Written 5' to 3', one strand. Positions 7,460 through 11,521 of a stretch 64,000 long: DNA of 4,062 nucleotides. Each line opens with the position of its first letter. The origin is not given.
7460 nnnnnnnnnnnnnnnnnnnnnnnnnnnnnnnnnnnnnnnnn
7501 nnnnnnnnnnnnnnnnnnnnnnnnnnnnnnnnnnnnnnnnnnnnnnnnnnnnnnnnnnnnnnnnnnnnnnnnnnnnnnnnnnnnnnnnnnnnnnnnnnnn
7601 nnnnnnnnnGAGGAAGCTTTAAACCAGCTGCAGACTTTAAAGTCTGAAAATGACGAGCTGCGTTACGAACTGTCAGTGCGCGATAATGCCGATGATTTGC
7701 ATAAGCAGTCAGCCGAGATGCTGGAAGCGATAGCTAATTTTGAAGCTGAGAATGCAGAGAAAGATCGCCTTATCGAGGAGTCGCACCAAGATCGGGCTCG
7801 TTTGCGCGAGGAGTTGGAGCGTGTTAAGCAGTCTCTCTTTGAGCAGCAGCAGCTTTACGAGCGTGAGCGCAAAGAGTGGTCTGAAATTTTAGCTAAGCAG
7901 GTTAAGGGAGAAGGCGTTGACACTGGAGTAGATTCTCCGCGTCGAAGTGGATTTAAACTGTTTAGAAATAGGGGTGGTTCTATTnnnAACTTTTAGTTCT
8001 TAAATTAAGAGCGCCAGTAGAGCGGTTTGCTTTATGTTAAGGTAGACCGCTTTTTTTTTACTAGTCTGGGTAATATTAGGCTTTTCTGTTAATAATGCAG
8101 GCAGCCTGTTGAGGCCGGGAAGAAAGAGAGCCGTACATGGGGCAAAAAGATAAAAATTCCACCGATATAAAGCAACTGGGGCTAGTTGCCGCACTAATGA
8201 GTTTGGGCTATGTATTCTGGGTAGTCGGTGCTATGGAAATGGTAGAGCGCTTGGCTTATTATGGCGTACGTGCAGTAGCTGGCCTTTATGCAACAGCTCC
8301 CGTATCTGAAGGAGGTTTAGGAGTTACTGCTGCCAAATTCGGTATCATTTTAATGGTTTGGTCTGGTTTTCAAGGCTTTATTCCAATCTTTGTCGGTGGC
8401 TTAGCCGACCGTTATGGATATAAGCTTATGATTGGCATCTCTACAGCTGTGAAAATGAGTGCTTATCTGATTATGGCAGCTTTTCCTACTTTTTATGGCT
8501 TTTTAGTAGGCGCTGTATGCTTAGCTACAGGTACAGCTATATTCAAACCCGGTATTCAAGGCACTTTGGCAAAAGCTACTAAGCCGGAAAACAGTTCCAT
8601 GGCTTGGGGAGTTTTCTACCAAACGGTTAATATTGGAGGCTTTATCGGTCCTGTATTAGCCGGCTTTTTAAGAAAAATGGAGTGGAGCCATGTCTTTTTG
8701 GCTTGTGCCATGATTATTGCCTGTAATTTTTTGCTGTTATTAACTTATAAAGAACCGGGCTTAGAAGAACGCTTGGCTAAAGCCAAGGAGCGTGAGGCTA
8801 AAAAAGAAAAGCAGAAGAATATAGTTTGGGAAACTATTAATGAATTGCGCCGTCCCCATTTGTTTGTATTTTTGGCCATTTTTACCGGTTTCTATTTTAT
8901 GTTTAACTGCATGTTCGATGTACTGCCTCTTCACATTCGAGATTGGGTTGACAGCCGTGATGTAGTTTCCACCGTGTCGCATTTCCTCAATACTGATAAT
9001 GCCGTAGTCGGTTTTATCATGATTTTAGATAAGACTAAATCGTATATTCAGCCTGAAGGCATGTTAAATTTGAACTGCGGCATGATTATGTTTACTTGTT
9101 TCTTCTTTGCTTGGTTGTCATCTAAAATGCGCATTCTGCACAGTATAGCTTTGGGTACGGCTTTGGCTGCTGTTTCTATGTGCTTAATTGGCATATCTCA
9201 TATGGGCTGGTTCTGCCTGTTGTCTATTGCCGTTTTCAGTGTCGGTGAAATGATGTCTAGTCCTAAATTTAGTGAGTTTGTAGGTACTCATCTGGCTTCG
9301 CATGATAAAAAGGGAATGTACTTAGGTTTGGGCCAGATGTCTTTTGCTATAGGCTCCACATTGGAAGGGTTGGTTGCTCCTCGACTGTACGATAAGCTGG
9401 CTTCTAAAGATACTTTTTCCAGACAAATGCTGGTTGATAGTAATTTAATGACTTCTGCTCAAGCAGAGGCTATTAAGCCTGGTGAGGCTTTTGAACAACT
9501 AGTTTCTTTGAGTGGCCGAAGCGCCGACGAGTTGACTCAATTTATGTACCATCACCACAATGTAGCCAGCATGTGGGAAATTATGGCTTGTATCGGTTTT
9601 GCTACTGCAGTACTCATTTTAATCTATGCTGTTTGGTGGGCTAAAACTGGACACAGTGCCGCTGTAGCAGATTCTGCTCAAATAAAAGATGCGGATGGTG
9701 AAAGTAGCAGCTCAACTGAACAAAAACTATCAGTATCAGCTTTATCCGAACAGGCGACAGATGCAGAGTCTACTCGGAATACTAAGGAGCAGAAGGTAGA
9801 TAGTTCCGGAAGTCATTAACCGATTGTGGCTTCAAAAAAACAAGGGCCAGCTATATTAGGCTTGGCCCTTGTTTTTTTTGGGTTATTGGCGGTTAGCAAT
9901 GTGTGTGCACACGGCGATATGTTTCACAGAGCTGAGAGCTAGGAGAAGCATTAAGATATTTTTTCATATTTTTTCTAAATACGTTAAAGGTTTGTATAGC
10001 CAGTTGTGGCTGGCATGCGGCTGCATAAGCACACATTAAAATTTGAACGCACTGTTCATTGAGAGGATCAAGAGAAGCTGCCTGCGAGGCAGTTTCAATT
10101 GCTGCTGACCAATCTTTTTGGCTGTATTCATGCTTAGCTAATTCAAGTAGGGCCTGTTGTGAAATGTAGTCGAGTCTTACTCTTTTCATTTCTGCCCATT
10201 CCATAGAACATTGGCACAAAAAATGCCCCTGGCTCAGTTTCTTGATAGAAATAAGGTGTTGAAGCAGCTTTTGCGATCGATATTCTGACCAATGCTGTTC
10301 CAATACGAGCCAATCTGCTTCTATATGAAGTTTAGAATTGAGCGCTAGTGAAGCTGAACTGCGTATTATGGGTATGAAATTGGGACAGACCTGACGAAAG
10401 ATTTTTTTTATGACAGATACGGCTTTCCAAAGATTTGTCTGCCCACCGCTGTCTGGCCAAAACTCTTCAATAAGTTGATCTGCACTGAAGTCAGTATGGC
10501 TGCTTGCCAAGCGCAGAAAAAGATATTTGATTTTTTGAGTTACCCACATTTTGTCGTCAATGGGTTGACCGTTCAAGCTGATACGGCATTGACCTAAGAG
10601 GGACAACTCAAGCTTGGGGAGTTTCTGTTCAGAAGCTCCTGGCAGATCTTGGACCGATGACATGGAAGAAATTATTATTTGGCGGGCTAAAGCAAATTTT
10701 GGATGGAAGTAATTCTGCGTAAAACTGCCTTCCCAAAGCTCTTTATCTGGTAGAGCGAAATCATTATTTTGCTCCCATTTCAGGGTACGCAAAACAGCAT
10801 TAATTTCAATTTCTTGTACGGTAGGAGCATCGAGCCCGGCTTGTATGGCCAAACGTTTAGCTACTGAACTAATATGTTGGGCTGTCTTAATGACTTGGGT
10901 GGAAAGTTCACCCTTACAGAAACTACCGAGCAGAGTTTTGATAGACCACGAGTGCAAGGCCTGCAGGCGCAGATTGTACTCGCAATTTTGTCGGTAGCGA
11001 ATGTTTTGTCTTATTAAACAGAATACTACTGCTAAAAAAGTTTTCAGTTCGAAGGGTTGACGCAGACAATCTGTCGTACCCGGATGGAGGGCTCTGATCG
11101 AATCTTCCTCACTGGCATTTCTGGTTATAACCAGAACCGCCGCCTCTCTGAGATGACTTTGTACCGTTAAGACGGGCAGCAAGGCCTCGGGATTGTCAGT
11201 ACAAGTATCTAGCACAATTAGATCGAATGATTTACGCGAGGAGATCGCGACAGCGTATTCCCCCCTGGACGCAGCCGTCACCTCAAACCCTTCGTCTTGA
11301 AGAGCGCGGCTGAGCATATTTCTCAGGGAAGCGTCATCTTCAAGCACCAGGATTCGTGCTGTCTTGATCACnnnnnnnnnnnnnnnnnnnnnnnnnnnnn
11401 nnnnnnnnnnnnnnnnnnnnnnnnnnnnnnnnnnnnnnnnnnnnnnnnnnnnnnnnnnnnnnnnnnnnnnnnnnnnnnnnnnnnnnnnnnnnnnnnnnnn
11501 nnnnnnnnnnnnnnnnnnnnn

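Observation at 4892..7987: Giant protein combining an excisionase/MerR-type HTH with a PE-repeat linker and a 750-residue coiled coil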

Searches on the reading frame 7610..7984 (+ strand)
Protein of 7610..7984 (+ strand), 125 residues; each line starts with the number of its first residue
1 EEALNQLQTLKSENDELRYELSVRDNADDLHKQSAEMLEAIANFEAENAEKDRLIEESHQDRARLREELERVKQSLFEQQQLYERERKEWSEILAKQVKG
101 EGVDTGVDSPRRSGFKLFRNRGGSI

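Call 47: find_homologous_proteins(query=A5, max_evalue=0.001)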
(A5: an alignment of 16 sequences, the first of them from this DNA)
Query A5 (16 sequences) (125 aa, profile of the alignment): 6 proteins with E <= 0.001 among 1303 candidates.
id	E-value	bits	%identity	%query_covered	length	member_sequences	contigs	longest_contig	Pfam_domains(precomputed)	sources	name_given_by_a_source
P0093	3.6e-39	151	67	99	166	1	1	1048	-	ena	-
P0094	1.6e-38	149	66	99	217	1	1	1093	-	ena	-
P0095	1.3e-32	130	41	49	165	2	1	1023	-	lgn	-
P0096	3.9e-30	122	66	70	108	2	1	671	-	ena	-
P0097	8.7e-26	108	27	85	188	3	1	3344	-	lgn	-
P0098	6.0e-24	102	38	66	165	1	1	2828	-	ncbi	ncbi:MAG: hypothetical protein AB1758_27310, partial [Candidatus Eremiobacterota bacterium]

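Call 65: search_protein_families(library=pfam, alignment_id=A5, max_evalue=1)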
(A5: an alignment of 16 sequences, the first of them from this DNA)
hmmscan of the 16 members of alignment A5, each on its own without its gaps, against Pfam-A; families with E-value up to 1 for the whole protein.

A. member 1, seq(125 aa): 21 families
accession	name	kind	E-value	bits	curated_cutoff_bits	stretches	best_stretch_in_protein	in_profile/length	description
PF01442.23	Apolipoprotein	-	0.00018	21.7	90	1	23-78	2-55/190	Apolipoprotein A1/A4/E domain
PF22144.1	Fungal_virus_P2_C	-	0.0046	16.3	26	1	15-99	149-232/456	Fungal virus Capsid protein, C-terminal domain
PF24211.1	DUF7432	-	0.0084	16.9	27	1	15-99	15-100/120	Family of unknown function (DUF7432)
PF13175.12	AAA_15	-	0.01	15.9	32.1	1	8-100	192-277/374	AAA ATPase domain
PF03792.18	PBC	-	0.013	15.8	25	1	22-99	52-133/181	PBC domain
PF20551.3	DUF6765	-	0.02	14.9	26.6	1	16-98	196-266/325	Family of unknown function (DUF6765)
PF03245.18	Phage_lysis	-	0.026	15.2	25.4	1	5-86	42-124/126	Bacteriophage Rz lysis protein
PF10872.14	DUF2740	-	0.026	14.7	27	1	52-76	14-37/43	Protein of unknown function (DUF2740)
PF06818.20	Fez1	-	0.069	14.1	34.4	1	5-92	73-168/199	Fez1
PF07926.17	TPR_MLP1_2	-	0.13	12.7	36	1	33-90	51-108/129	TPR/MLP1/MLP2-like protein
PF16689.10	APC_N_CC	-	0.14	12.8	27.4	1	4-36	7-37/52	Coiled-coil N-terminus of APC, dimerisation domain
PF05103.18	DivIVA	-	0.16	12.4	28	1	5-75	53-122/131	DivIVA protein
PF10828.13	DUF2570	-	0.3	11.5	26.6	1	39-89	23-73/108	Protein of unknown function (DUF2570)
PF17042.10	NBD_C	-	0.31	11.9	28.3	1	4-87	12-90/168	Nucleotide-binding C-terminal domain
PF10498.14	IFT57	-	0.42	10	40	1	13-93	151-223/360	Intra-flagellar transport protein 57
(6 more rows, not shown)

B. families by the number of members that match (of 16 scanned): 116 families (the first 25 are shown)
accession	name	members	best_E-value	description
PF06818.20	Fez1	6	0.01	Fez1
PF04791.21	LMBR1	6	0.017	LMBR1-like membrane protein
PF24211.1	DUF7432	5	0.0084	Family of unknown function (DUF7432)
PF03792.18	PBC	5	0.0086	PBC domain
PF04632.18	FUSC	5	0.15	Fusaric acid resistance protein family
PF17675.6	APG6_N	4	0.046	Apg6 coiled-coil region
PF24821.1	DUF7711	3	0.0095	Domain of unknown function (DUF7711)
PF14362.11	DUF4407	3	0.048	Domain of unknown function (DUF4407)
PF13851.11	GAS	3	0.095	Growth-arrest specific micro-tubule binding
PF23435.1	DUF7121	2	0.00022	Family of unknown function (DUF7121)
PF20993.2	CENPH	2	0.00085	CENPH protein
PF13175.12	AAA_15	2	0.0019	AAA ATPase domain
PF07926.17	TPR_MLP1_2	2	0.0065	TPR/MLP1/MLP2-like protein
PF03245.18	Phage_lysis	2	0.011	Bacteriophage Rz lysis protein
PF08614.16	ATG16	2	0.025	Autophagy protein 16 (ATG16)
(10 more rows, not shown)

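Call 66: search_solved_structures(query=A5, max_evalue=1)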
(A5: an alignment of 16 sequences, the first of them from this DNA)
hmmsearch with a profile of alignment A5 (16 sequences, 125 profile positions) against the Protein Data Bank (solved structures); distinct sequences matched with E-value up to 1: 7.
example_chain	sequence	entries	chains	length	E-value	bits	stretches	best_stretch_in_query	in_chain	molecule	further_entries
7onc_A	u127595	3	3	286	0.014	18.6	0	75-86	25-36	SAKe6BE | S6BE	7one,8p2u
5aps_A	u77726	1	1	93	0.021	18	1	18-81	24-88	GENERAL CONTROL PROTEIN GCN4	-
3i00_A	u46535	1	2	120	0.038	17.2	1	41-67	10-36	Huntingtin-interacting protein 1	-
2qa7_A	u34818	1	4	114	0.045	16.9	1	41-67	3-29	Huntingtin-interacting protein 1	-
3a7p_A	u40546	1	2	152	0.17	15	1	9-102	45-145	Autophagy protein 16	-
1t3u_A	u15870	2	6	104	0.33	14.1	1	23-69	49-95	conserved hypothetical protein | ZAPA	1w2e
7op4_A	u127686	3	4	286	0.59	13.3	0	75-86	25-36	SAKe6BE-3HH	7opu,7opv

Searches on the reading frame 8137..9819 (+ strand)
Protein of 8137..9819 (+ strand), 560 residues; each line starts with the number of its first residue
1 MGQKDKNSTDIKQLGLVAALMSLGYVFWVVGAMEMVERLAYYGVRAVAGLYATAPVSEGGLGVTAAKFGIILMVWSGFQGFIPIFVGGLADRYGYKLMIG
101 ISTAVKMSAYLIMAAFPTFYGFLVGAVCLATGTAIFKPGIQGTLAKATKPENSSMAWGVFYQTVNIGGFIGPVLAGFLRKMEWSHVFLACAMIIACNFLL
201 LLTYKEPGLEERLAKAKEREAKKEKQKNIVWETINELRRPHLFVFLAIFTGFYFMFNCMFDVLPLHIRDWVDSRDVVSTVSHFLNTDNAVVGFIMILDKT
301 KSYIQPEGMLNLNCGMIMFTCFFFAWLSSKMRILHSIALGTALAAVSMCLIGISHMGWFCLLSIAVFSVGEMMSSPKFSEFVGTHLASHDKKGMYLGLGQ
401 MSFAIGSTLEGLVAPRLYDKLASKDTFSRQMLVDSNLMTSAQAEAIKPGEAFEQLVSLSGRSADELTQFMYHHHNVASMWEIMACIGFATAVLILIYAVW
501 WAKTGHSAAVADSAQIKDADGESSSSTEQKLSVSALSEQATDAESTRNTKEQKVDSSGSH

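Call 5: search_protein_families(library=pfam, proteins=[window:8137-9819:+], max_evalue=0.01)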
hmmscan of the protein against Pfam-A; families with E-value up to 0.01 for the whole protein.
window:8137-9819:+ (560 aa): 1 family
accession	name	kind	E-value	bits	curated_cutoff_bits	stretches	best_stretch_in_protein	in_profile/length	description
PF07690.21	MFS_1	-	3.3e-29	102.3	33.4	1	56-408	22-344/347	Major Facilitator Superfamily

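Call 6: search_protein_families(library=ncbifam, proteins=[window:8137-9819:+], max_evalue=0.01)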
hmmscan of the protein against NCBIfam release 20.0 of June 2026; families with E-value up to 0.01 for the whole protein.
window:8137-9819:+ (560 aa): 22 families
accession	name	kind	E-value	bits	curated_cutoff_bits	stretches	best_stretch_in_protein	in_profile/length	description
TIGR00924.1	yjdL_sub1_fam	subfamily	1.9e-16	60.1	130.2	1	30-198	15-185/475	oligopeptide:H+ symporter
NF012174.0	tet_MFS_A_B_C_D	equivalog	3e-14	52.7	475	1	64-247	38-218/382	Tet(A)/Tet(B)/Tet(C) family tetracycline efflux MFS transporter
TIGR00880.1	2_A_01_02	superfamily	7.2e-11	42.4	131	1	79-202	11-135/141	multidrug resistance protein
NF008650.1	PRK11646.1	equivalog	1.9e-10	40.3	469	1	60-420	40-359/400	multidrug efflux MFS transporter MdtH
NF012195.0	tet_MFS_H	exception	2.9e-09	36.5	840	1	80-181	259-360/392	tetracycline efflux MFS transporter Tet(H)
NF045486.1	tet_MFS_30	exception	6.4e-09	35.5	730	1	65-203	40-177/392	tetracycline efflux MFS transporter Tet(30)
NF012188.1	tet_MFS_Y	exception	1e-08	34.6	820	1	64-201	39-175/391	tetracycline efflux MFS transporter Tet(Y)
NF045488.1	tet_MFS_62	exception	6.6e-08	32.1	775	1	63-204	37-177/385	tetracycline efflux MFS transporter Tet(62)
NF012193.0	tet_MFS_A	exception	8.9e-08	31.5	840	1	65-200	41-175/394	tetracycline efflux MFS transporter Tet(A)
NF012207.0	tet_MFS_H_J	exception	1.7e-07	30.6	700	1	65-217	40-192/392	Tet(H)/Tet(J) family tetracycline efflux MFS transporter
NF012194.0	tet_MFS_J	exception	5.2e-07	28.9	870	1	65-201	40-176/398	tetracycline efflux MFS transporter Tet(J)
NF041040.1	FslB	exception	3e-06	26.5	600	1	85-230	66-208/417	rhizoferrin export MFS transporter FslB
NF011571.1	PRK14995.1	subfamily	4.1e-06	25.8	701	1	50-196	25-173/493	SmvA family efflux MFS transporter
NF006386.0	PRK08633.1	equivalog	6.4e-06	24.1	1221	1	86-341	67-334/1147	acyl-[ACP]--phospholipid O-acyltransferase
NF012177.1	tet_MFS_42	exception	2.4e-05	23.8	850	1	81-270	50-238/411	tetracycline efflux MFS transporter Tet(42)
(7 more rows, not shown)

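Call 72: search_protein_families(library=padloc, proteins=[window:8137-9819:+], max_evalue=0.001)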
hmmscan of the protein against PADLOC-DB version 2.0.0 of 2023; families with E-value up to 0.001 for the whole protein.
window:8137-9819:+ (560 aa): 0 families

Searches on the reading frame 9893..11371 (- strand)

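Call 5: search_protein_families(library=pfam, proteins=[window:9893-11371:-], max_evalue=0.01)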
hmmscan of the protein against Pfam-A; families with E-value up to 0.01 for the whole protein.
window:9893-11371:- (492 aa): 2 families
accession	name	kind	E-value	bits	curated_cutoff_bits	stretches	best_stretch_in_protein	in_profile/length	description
PF00072.30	Response_reg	-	1.2e-12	48.5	30.2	1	7-115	1-109/111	Response regulator receiver domain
PF03704.23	BTAD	-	2.7e-09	38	22.1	1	382-488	38-145/146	Bacterial transcriptional activator domain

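Call 6: search_protein_families(library=ncbifam, proteins=[window:9893-11371:-], max_evalue=0.01)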
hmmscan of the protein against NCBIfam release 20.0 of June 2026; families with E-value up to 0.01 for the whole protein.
window:9893-11371:- (492 aa): 78 families (the best 25 are shown)
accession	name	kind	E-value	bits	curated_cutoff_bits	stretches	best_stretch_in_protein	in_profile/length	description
NF007005.1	PRK09468.1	equivalog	8.9e-16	58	331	1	4-124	3-123/237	osmolarity response regulator transcription factor OmpR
NF053854.1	RespRegPhoBBctds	equivalog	1.2e-14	54.3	270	1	7-128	1-123/225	two-component system response regulator PhoB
TIGR02154.1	PhoB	equivalog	3.3e-14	52.8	296.2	1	4-125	2-125/226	phosphate regulon transcriptional regulator PhoB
NF008469.0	PRK11361.1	equivalog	1.3e-13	50.5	714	1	2-149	2-147/461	acetoacetate metabolism transcriptional regulator AtoC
TIGR01387.1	cztR_silR_copR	subfamily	5.5e-13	49.1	279.2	1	7-129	1-123/218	heavy metal response regulator transcription factor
NF007928.2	PRK10643.1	equivalog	9.6e-13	48.3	330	1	6-135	2-128/216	two-component system response regulator PmrA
NF040689.1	MtrAB_MtrA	equivalog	6.9e-12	45.2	300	1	7-124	1-117/219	MtrAB system response regulator MtrA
NF007546.0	PRK10161.1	equivalog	7.6e-11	42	471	1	5-122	3-122/229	phosphate response regulator transcription factor PhoB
NF012023.0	PRK15479.1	equivalog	1e-10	41.6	337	1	6-125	2-121/224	transcriptional regulator TctD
NF045944.1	ResRegRpaBCyano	equivalog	1.8e-10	40.6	330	1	8-127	1-119/229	response regulator transcription factor RpaB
NF045991.1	RespRegCtrARhodob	equivalog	2e-10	40.8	350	1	6-126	2-122/224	response regulator transcription factor CtrA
NF051870.1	NAssimRespRegNtrX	equivalog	2.6e-10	39.8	600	1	6-138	3-135/452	nitrogen assimilation response regulator NtrX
NF008199.0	PRK10955.1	equivalog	3.7e-10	40.1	341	1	6-128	3-123/232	envelope stress response regulator transcription factor CpxR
TIGR01818.1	ntrC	equivalog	4.5e-10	38.9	558.6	1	7-120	1-114/463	nitrogen regulation protein NR(I)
NF010430.0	PRK13856.1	equivalog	7.4e-10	38.9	344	1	6-123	3-120/241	two-component response regulator VirG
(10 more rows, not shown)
